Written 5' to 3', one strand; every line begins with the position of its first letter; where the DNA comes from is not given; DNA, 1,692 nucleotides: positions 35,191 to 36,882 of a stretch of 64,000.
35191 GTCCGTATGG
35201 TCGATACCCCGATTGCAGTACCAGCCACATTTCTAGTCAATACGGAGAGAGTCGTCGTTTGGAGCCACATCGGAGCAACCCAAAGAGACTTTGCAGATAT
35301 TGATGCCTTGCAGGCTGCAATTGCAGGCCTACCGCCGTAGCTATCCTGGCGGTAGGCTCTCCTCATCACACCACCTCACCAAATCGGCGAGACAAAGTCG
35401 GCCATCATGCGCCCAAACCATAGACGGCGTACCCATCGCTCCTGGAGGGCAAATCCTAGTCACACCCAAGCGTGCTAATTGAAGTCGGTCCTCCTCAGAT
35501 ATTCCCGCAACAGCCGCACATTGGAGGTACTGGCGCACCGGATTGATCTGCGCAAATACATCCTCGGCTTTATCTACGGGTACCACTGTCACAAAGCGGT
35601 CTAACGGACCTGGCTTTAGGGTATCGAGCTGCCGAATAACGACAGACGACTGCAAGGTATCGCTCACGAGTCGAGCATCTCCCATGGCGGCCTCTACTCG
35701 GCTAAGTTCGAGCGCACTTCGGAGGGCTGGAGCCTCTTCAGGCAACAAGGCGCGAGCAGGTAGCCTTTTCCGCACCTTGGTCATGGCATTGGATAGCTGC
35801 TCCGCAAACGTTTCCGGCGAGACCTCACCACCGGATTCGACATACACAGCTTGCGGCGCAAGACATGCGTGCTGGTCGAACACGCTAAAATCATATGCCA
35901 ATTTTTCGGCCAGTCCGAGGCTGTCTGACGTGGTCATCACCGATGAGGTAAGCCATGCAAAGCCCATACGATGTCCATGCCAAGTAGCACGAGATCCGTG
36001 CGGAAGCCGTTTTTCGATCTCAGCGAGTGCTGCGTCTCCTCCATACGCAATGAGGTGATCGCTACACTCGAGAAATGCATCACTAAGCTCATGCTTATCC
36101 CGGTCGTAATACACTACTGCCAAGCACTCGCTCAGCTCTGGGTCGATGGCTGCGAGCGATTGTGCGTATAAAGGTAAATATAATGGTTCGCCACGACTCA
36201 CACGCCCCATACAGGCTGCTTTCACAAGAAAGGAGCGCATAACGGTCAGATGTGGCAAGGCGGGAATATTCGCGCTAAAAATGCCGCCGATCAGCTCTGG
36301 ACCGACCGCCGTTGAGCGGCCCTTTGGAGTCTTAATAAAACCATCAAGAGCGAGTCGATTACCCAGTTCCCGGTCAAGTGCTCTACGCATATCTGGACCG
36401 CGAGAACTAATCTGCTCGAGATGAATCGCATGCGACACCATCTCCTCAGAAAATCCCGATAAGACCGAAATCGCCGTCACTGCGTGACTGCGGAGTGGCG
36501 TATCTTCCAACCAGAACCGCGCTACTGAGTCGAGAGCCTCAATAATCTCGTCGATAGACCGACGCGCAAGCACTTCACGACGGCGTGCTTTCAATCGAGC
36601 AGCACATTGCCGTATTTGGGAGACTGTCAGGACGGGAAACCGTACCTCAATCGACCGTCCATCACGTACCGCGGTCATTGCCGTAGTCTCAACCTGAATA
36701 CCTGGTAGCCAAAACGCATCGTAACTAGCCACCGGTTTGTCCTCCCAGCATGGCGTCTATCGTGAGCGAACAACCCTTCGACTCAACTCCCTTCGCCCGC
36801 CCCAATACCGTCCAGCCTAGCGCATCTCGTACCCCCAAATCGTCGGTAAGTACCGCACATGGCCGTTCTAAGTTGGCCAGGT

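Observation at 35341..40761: Tightly overlapping five-gene operon: archaeal-type LeuC/LeuD + FAD oxidoreductase + LuxE + LuxC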

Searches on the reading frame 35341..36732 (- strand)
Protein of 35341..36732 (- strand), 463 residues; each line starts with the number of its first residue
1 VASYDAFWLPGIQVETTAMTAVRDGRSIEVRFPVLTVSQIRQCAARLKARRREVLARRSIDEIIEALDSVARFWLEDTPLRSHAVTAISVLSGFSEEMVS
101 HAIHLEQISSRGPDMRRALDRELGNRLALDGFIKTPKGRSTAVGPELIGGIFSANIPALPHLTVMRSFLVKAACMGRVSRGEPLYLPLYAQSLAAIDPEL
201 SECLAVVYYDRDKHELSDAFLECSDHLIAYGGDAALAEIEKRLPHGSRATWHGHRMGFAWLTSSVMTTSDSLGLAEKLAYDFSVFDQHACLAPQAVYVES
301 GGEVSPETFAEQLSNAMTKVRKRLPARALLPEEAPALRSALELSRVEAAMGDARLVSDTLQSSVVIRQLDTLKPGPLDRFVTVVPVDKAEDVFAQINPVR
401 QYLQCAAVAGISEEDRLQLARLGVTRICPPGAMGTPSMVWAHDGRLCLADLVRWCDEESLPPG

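Call 4: search_protein_families(library=pfam, proteins=[window:35341-36732:-], max_evalue=0.01)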
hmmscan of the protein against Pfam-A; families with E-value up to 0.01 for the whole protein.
window:35341-36732:- (463 aa): 1 family
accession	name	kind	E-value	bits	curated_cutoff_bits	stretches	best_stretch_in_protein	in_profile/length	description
PF05893.19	LuxC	-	3.2e-77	260.5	21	1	56-454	2-401/401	Acyl-CoA reductase (LuxC)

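Call 5: search_protein_families(library=ncbifam, proteins=[window:35341-36732:-], max_evalue=0.01)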
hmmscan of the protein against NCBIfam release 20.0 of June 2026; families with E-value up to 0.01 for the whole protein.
window:35341-36732:- (463 aa): 1 family
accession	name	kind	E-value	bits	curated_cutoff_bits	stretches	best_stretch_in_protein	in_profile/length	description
NF052251.1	LCFA_red_LuxC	equivalog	4.1e-21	75.1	750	1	52-458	47-448/478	long-chain-fatty-acyl-CoA reductase LuxC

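Call 19: search_solved_structures(query=window:35341-36732:-, max_evalue=1)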
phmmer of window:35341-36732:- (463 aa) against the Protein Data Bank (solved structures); distinct sequences matched with E-value up to 1: 3.
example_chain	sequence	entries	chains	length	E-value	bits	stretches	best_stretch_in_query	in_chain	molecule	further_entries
7xc6_A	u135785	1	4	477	1.5e-11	47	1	53-456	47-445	Long-chain acyl-protein thioester reductase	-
5uju_A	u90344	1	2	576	0.33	12.9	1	263-361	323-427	NAD-dependent aldehyde dehydrogenase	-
4v61_BP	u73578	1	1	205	0.54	12.2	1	101-144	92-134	Ribosomal Protein L17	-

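Call 32: search_solved_structures(query=window:35341-36732:-, max_evalue=0.001, show_alignments=1)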
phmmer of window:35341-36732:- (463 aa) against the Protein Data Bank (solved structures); distinct sequences matched with E-value up to 0.001: 1.
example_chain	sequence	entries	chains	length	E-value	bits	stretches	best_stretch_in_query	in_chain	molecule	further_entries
7xc6_A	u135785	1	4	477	1.5e-11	47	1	53-456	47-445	Long-chain acyl-protein thioester reductase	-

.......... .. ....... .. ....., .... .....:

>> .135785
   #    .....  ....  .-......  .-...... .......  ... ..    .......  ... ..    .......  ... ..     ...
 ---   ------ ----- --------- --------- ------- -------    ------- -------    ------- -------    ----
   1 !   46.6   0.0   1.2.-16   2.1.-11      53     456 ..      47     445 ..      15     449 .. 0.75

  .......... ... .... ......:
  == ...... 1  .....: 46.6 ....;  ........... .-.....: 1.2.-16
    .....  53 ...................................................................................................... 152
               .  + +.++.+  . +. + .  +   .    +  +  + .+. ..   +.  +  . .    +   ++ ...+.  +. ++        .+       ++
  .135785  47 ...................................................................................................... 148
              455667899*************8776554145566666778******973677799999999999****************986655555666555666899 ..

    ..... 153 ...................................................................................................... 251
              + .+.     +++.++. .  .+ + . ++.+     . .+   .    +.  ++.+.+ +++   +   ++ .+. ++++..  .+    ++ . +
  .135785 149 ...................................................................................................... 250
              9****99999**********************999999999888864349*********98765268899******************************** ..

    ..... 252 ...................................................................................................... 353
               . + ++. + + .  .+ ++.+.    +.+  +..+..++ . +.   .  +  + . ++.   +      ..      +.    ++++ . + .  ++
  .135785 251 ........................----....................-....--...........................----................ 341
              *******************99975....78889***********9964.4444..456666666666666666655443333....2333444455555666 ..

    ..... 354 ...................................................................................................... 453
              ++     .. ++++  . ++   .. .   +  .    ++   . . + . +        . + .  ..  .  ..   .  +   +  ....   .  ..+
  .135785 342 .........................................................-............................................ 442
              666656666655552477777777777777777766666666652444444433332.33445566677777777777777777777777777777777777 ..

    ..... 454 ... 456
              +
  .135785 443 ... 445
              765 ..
